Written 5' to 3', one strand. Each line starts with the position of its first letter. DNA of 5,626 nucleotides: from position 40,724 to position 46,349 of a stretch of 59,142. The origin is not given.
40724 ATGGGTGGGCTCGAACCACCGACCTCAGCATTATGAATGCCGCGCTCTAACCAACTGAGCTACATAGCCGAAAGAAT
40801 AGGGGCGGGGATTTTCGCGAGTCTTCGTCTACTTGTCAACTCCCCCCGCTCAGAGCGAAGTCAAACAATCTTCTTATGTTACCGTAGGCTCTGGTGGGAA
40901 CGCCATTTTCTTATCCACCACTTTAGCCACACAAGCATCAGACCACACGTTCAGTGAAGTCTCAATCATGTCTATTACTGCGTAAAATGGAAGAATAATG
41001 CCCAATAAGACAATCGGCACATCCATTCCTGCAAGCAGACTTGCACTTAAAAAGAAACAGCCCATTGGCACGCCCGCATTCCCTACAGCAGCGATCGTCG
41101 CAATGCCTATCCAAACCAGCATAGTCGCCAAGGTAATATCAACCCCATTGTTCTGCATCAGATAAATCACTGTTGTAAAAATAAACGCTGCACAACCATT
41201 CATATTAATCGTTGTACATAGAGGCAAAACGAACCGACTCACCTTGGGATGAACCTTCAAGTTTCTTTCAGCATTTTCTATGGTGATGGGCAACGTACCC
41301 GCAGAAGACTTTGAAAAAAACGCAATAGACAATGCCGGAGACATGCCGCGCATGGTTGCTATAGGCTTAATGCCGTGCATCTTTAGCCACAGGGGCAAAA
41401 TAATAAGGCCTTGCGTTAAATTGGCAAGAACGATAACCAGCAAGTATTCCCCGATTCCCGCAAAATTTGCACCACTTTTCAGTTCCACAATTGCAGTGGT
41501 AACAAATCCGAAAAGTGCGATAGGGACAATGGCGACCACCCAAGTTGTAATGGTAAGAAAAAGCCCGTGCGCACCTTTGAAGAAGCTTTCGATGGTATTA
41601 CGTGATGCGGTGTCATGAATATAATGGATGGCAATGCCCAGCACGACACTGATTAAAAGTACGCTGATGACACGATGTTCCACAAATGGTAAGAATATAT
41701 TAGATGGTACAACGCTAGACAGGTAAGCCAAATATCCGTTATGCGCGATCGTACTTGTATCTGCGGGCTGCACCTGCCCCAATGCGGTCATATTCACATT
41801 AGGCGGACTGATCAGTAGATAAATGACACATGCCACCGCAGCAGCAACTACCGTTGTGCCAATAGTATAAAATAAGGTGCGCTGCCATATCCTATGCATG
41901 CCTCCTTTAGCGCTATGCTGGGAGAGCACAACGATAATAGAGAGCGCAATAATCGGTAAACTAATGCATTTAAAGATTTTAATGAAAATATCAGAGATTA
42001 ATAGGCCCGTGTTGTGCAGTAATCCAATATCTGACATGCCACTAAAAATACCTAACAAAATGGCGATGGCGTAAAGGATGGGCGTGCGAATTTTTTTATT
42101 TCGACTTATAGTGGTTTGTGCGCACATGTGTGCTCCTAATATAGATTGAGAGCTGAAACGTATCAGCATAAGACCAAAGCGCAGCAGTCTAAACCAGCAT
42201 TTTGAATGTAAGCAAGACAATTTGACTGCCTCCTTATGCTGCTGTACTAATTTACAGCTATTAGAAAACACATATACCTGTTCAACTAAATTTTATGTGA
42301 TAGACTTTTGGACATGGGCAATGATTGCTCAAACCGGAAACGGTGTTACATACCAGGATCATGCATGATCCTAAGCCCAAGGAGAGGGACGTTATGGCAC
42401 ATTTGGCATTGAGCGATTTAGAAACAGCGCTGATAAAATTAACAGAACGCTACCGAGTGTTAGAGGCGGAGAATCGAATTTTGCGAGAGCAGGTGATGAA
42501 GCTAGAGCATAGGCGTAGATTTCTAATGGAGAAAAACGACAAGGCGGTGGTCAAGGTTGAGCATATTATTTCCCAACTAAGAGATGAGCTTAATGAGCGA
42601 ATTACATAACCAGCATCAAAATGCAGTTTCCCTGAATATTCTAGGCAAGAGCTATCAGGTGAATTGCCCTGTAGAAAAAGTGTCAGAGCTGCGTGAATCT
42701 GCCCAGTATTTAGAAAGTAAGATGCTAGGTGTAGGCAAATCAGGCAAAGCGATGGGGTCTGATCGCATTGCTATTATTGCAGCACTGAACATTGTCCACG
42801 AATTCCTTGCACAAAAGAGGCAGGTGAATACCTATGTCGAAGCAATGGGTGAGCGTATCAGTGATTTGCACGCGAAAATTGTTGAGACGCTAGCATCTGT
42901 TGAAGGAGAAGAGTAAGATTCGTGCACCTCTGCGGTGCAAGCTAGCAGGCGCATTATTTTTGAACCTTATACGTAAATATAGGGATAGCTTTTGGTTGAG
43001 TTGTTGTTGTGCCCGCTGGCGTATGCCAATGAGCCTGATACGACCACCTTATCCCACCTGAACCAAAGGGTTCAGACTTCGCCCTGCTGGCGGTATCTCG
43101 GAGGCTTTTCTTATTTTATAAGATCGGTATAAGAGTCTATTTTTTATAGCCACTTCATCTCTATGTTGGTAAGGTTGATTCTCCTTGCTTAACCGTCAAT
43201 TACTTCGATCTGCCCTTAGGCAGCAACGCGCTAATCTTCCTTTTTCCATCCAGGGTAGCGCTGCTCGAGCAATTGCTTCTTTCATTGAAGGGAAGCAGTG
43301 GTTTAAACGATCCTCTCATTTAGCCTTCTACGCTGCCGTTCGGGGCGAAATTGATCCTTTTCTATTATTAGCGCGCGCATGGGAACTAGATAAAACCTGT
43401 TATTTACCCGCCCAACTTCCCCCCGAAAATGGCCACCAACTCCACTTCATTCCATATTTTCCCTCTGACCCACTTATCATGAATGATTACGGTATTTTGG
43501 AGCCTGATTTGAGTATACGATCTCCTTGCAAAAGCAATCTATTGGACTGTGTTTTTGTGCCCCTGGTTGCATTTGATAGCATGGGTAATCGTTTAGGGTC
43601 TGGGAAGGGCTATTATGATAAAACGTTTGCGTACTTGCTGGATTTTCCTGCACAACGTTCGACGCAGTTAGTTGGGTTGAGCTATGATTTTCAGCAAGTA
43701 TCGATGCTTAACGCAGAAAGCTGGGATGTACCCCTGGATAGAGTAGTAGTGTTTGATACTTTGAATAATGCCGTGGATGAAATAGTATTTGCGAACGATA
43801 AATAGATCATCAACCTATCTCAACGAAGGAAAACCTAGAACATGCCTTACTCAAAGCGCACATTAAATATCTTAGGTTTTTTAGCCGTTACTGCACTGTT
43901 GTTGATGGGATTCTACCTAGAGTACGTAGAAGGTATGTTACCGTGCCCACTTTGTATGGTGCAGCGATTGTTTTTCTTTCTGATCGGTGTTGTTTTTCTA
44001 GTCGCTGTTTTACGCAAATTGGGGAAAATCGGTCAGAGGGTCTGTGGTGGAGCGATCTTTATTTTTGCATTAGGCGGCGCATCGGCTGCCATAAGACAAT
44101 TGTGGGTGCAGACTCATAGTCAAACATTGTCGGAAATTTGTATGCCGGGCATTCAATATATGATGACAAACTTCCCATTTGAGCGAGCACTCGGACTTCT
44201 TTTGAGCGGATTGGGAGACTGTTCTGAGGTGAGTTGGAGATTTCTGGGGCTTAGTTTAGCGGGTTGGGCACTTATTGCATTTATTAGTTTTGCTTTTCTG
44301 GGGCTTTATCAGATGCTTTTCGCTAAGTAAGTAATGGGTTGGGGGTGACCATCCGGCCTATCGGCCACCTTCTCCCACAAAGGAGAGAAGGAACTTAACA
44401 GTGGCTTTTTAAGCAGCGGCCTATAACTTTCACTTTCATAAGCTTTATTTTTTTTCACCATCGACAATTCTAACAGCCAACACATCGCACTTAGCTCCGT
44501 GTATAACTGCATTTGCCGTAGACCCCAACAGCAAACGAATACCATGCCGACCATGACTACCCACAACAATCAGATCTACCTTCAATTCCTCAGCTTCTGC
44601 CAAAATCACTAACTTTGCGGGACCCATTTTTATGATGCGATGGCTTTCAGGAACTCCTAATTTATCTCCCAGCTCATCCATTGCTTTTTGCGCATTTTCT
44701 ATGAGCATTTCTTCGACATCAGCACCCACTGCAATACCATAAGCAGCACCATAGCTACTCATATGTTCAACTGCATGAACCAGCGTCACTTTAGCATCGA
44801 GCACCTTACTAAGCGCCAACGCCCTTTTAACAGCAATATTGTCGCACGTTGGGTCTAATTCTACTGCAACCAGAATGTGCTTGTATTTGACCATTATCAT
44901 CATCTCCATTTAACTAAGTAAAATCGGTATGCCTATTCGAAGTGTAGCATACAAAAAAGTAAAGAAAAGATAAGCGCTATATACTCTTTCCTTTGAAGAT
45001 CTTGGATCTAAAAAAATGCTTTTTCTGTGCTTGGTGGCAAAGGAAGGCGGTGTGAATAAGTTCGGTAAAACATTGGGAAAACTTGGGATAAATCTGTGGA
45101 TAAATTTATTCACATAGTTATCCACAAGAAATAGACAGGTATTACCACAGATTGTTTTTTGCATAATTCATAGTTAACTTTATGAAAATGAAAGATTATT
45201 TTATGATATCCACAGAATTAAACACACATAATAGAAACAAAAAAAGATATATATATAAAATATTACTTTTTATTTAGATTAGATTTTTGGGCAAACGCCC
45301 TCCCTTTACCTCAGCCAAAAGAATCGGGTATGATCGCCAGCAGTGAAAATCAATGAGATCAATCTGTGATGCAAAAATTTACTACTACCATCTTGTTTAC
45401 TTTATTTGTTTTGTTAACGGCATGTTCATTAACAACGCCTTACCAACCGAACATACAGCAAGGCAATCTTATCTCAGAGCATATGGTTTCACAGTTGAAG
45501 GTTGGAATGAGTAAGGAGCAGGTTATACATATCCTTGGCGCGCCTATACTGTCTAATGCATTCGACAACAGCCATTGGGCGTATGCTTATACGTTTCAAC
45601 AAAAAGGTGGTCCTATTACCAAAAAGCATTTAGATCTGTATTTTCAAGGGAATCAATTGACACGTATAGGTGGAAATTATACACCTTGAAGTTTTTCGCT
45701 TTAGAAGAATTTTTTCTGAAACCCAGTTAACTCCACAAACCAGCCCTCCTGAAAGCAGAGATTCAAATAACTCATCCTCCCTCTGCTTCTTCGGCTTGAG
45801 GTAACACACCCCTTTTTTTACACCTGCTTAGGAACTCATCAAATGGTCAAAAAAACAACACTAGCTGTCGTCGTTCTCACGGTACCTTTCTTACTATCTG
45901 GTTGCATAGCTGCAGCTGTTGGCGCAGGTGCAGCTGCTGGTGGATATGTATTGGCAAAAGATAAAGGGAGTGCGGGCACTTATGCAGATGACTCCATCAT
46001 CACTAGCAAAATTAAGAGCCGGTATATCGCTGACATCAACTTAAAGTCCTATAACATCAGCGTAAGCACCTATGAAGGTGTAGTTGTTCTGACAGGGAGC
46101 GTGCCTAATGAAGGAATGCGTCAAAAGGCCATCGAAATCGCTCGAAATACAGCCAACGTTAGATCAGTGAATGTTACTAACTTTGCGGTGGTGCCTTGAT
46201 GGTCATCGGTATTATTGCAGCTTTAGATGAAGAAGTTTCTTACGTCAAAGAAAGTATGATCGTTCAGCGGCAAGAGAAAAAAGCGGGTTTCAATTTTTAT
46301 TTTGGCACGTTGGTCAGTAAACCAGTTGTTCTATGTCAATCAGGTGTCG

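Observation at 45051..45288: Dense DnaA-box cluster next to an AT-rich tract between uspA and bamE: a candidate oriC, DARS or datA-type locus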

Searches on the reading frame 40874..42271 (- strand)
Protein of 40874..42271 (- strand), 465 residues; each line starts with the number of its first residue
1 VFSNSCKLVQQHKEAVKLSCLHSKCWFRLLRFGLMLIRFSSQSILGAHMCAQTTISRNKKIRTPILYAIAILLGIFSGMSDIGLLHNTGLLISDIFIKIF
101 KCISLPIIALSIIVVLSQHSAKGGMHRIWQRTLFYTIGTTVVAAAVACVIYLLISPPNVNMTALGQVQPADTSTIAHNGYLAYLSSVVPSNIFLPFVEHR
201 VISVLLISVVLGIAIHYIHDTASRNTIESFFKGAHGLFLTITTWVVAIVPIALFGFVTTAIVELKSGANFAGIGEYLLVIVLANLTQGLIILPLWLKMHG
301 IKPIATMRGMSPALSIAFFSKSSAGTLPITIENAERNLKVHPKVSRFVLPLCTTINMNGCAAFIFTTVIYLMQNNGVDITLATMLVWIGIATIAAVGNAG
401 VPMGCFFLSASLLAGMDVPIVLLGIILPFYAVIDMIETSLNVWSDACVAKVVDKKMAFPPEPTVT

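Call 53: search_protein_families(library=ncbifam, proteins=[window:40874-42271:-], max_evalue=0.00001)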
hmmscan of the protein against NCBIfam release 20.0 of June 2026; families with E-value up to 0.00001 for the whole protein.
window:40874-42271:- (465 aa): 4 families
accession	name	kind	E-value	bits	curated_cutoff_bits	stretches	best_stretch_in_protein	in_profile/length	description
NF008440.0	PRK11283.1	equivalog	1.2e-23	83.6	638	1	90-454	42-410/437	glutamate/aspartate:proton symporter GltP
NF002461.0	PRK01663.1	subfamily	2.7e-22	79.4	513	1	69-452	15-397/428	C4-dicarboxylate transporter DctA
NF010151.0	PRK13628.1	equivalog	6.7e-22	78.1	308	1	68-454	21-399/407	serine/threonine transporter SstT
NF009587.0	PRK13027.1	subfamily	7.9e-20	71.1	570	1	69-452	15-398/442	C4-dicarboxylate transporter DctA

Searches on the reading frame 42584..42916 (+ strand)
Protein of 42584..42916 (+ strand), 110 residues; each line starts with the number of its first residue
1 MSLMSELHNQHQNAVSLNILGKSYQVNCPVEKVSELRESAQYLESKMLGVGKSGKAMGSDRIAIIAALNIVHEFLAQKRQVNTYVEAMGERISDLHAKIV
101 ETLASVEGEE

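Call 53: search_protein_families(library=ncbifam, proteins=[window:42584-42916:+], max_evalue=0.00001)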
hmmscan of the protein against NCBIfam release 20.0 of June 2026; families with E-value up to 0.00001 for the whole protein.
window:42584-42916:+ (110 aa): 2 families
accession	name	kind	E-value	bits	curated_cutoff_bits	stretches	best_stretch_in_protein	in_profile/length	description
NF008209.0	PRK10972.1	equivalog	2.5e-13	50.1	96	1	13-104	4-95/109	cell division protein ZapA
NF010724.0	PRK14126.1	equivalog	4e-07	29.7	80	1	9-90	3-83/87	cell division protein ZapA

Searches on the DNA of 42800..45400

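Call 65: search_rna_families(source=window, start=42800, end=45400, threshold=evalue, max_evalue=1)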
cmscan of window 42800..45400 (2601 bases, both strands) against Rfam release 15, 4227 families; matches with E-value up to 1: 1.
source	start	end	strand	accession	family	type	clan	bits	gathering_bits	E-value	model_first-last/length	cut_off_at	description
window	42924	43108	+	RF00013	6S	Gene;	-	34.1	46.4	0.00013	1-187/187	no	6S / SsrS RNA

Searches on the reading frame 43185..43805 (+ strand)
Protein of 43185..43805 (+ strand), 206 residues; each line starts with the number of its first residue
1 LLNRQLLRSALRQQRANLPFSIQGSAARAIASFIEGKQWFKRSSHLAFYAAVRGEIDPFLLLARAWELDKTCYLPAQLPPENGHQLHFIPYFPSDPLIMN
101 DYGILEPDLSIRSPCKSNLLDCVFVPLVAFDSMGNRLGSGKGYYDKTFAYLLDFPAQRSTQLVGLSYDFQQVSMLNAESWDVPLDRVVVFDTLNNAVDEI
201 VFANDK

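Call 53: search_protein_families(library=ncbifam, proteins=[window:43185-43805:+], max_evalue=0.00001)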
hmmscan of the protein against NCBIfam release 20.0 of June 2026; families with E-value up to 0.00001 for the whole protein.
window:43185-43805:+ (206 aa): 2 families
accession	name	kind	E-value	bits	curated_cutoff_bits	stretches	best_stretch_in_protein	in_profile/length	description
TIGR02727.1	MTHFS_bact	equivalog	2e-37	128.9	84.9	1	5-188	2-180/182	5-formyltetrahydrofolate cyclo-ligase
NF007661.0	PRK10333.1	equivalog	1.8e-28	99.7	343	1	2-189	9-191/198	5-formyltetrahydrofolate cyclo-ligase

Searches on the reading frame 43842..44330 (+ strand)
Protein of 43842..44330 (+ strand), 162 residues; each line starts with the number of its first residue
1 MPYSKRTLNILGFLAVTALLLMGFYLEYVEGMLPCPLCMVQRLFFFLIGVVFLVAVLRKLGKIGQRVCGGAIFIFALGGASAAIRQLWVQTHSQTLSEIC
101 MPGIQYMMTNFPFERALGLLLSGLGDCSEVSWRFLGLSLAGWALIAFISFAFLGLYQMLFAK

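Call 53: search_protein_families(library=ncbifam, proteins=[window:43842-44330:+], max_evalue=0.00001)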
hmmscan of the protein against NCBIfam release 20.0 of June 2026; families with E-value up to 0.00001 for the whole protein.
window:43842-44330:+ (162 aa): 3 families
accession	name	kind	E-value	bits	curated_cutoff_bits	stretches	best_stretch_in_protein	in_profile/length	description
NF003354.0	PRK04388.1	equivalog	5.8e-27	94.6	168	1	3-158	6-162/172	disulfide bond formation protein B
NF002552.0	PRK02110.1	equivalog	1.3e-20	73.9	138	1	4-151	11-154/169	disulfide bond formation protein B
NF002485.0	PRK01749.1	equivalog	6e-12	45.9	157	1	11-152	17-156/177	disulfide bond formation protein DsbB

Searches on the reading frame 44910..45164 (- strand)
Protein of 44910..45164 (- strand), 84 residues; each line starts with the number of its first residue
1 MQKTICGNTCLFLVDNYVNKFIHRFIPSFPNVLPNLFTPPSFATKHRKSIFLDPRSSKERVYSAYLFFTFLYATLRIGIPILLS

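Call 76: search_protein_families(library=pfam, proteins=[window:44910-45164:-], max_evalue=0.01)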
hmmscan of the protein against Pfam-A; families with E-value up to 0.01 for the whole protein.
window:44910-45164:- (84 aa): 0 families

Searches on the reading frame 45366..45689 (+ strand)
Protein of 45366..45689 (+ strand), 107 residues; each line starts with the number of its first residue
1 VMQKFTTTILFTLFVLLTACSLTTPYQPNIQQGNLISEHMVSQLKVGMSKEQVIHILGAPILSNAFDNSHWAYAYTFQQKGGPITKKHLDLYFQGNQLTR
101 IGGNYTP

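Call 34: find_encoding_contigs(protein=window:45366-45689:+, flank=10000, max_places=10)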
Protein window:45366-45689:+ (107 aa): no gene with exactly this product is on record in the collection.

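Call 38: find_encoding_contigs(protein=window:45369-45689:+, flank=10000, max_places=10)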
Protein window:45369-45689:+ (106 aa): 1 contig read that carries it; 1 place shown.
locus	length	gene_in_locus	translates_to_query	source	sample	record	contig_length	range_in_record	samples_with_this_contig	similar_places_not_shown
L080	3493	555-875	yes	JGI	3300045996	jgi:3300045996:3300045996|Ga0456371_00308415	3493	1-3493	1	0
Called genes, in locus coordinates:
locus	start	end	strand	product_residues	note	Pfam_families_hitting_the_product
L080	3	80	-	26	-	?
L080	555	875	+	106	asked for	PF04355:BamE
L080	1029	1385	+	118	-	PF04972:BON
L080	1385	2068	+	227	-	PF01048:PNP_UDP_1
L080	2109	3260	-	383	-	PF01098:FTSW_RODA_SPOVE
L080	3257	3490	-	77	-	-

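Call 52: search_protein_families(library=ncbifam, proteins=[window:45369-45689:+], max_evalue=0.00001)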
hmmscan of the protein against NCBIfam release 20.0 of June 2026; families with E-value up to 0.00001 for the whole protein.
window:45369-45689:+ (106 aa): 1 family
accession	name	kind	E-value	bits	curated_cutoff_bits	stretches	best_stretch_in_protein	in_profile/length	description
NF008585.0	PRK11548.1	equivalog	7.5e-16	58.1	93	1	6-98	7-102/113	outer membrane protein assembly factor BamE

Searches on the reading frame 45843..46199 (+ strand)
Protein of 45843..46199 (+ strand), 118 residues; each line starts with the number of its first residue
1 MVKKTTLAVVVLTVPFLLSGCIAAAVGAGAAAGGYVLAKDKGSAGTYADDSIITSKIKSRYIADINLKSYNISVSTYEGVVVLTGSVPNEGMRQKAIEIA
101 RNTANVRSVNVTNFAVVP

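Call 39: find_encoding_contigs(protein=window:45843-46199:+, flank=10000, max_places=10)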
Protein window:45843-46199:+ (118 aa): 1 contig read that carries it; 1 place shown.
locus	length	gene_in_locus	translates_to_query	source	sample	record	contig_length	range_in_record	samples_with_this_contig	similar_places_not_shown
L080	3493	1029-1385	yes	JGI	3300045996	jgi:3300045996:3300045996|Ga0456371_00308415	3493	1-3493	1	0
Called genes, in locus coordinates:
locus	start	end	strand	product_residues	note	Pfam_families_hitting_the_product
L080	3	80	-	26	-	?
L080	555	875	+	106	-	PF04355:BamE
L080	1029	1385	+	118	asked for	PF04972:BON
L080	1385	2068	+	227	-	PF01048:PNP_UDP_1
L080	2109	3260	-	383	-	PF01098:FTSW_RODA_SPOVE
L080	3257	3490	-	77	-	-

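Call 52: search_protein_families(library=ncbifam, proteins=[window:45843-46199:+], max_evalue=0.00001)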
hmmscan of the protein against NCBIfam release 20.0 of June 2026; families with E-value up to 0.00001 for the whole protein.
window:45843-46199:+ (118 aa): 2 families
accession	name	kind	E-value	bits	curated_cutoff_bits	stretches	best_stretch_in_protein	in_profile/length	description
NF008247.1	PRK11023.1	equivalog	3.9e-16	59.4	184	1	4-109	4-108/192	division/outer membrane stress-associated lipid-binding lipoprotein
NF007858.0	PRK10568.1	equivalog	1.2e-14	54.4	174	1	24-110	34-120/206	molecular chaperone OsmY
